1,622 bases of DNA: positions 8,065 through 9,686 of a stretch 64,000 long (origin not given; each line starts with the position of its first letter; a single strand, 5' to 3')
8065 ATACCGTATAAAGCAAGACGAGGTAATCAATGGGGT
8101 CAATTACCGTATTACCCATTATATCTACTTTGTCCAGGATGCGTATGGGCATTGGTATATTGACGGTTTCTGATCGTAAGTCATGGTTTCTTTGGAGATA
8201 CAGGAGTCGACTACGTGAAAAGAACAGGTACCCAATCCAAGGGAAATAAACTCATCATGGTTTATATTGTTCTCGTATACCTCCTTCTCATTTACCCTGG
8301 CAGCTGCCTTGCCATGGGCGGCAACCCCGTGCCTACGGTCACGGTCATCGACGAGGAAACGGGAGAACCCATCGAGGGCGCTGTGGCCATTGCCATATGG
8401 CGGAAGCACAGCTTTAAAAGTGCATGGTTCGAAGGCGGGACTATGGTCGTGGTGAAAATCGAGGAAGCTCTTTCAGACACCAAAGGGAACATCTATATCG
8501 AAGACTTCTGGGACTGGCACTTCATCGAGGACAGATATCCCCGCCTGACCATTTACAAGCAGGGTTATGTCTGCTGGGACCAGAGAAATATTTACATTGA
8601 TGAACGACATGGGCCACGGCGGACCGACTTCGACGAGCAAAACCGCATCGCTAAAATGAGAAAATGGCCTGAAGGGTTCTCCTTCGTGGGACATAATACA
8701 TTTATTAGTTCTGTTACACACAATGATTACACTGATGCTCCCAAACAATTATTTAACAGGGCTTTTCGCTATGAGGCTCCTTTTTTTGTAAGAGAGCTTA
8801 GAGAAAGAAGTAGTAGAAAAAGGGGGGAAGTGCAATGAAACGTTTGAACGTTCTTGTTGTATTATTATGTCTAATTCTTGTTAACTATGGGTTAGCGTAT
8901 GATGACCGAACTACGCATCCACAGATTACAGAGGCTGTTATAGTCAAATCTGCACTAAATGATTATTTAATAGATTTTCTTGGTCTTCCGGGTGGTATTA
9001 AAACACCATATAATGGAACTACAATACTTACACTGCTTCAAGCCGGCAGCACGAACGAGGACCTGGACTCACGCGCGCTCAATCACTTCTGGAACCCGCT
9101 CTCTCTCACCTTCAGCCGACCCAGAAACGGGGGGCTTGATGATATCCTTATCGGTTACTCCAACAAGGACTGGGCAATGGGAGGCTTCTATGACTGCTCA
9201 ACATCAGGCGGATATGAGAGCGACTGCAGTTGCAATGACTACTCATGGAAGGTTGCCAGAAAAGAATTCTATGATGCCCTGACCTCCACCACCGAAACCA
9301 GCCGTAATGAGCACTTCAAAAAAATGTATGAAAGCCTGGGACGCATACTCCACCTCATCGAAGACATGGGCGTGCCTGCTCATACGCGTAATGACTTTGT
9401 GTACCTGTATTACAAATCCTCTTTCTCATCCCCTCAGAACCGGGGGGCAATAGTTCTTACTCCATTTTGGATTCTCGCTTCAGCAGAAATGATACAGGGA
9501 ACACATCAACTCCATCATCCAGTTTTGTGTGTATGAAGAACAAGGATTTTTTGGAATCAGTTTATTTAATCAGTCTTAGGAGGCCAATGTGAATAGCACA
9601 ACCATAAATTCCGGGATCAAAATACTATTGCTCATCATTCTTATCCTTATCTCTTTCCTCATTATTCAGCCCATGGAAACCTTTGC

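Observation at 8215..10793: Tandem A/B cassettes with conserved-variable-conserved mosaic: a swappable specificity module spanning the A-B gene junction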

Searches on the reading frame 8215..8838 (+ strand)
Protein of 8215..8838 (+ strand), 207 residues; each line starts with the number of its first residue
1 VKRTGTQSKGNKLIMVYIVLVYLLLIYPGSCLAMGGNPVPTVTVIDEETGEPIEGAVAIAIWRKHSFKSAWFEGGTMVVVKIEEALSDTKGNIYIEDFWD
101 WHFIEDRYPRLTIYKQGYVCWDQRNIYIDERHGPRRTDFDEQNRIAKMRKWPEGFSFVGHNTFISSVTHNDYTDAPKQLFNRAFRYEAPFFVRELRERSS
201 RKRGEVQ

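Call 5: search_protein_families(library=pfam, proteins=[window:8215-8838:+], max_evalue=0.1)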
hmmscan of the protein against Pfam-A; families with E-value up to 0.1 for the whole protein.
window:8215-8838:+ (207 aa): 0 families

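Call 6: search_protein_families(library=ncbifam, proteins=[window:8215-8838:+], max_evalue=0.1)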
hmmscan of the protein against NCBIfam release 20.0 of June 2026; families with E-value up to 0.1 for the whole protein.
window:8215-8838:+ (207 aa): 0 families

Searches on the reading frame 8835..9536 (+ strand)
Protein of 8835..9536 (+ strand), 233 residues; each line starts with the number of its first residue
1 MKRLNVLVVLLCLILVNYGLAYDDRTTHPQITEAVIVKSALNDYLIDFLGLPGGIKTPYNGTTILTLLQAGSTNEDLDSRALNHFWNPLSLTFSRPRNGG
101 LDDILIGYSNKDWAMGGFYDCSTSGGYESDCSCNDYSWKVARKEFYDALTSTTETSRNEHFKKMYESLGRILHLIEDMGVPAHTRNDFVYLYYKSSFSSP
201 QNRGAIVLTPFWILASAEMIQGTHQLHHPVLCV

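Call 5: search_protein_families(library=pfam, proteins=[window:8835-9536:+], max_evalue=0.1)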
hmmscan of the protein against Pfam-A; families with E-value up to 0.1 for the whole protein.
window:8835-9536:+ (233 aa): 1 family
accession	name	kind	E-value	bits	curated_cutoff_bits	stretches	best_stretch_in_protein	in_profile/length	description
PF25050.1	TARBP1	-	0.084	12.6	27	0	122-185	21-85/220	TARBP1 domain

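Call 6: search_protein_families(library=ncbifam, proteins=[window:8835-9536:+], max_evalue=0.1)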
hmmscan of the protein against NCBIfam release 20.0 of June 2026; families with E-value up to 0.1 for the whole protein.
window:8835-9536:+ (233 aa): 0 families

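Call 59: find_homologous_proteins(query=window:8835-9401:+)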
Query window:8835-9401:+ (189 aa): 5 proteins with E <= 0.001 among 73 candidates.
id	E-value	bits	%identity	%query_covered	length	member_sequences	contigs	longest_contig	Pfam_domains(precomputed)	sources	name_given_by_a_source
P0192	1.4e-125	434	100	100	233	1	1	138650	-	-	-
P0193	1.6e-106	372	85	100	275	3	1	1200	-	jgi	jgi:hypothetical protein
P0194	4.6e-38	149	43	99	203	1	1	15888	-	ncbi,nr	ncbi:hypothetical protein QUF70_07530 [Desulfobacterales bacterium HSG17]|nr:hypothetical protein [D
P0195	6.4e-27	112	61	47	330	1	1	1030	-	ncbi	ncbi:MAG: hypothetical protein CVU72_07695, partial [Deltaproteobacteria bacterium HGW-Deltaproteoba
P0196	4.1e-17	80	33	100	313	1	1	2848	-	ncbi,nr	ncbi:MAG: hypothetical protein NTV06_06550, partial [candidate division Zixibacteria bacterium]|nr:h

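Call 61: find_encoding_contigs(protein=P0193, flank=3000, max_places=3)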
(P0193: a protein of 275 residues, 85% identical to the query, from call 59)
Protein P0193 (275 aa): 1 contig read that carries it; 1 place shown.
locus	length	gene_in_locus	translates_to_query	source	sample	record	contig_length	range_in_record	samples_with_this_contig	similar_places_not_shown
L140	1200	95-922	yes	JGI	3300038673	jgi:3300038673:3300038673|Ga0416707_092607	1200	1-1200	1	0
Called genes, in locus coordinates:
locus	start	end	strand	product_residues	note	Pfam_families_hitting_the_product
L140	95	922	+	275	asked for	-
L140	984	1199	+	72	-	?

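Call 62: find_encoding_contigs(protein=P0194, flank=8000, max_places=2)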
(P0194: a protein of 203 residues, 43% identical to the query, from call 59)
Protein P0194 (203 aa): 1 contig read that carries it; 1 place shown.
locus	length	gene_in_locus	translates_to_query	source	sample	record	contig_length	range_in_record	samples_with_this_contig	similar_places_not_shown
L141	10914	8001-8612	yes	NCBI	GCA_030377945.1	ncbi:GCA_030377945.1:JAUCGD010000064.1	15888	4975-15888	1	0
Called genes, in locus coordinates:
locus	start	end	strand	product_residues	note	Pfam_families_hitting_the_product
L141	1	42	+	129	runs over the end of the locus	PF00589:Phage_integrase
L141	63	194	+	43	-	-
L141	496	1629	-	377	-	PF14659:Phage_int_SAM_3, PF22022:Phage_int_M (weak), PF00589:Phage_integrase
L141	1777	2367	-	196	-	PF00589:Phage_integrase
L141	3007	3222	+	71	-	-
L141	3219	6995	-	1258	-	PF07494:Reg_prop (faint), PF07495:Y_Y_Y, PF13188:PAS_8 (faint), PF13426:PAS_9 (faint), PF07730:HisKA_3 (weak), PF02518:HATPase_c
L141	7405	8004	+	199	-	-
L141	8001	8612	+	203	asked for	-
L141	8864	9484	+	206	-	-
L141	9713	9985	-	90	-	PF00216:Bac_DNA_binding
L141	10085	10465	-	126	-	-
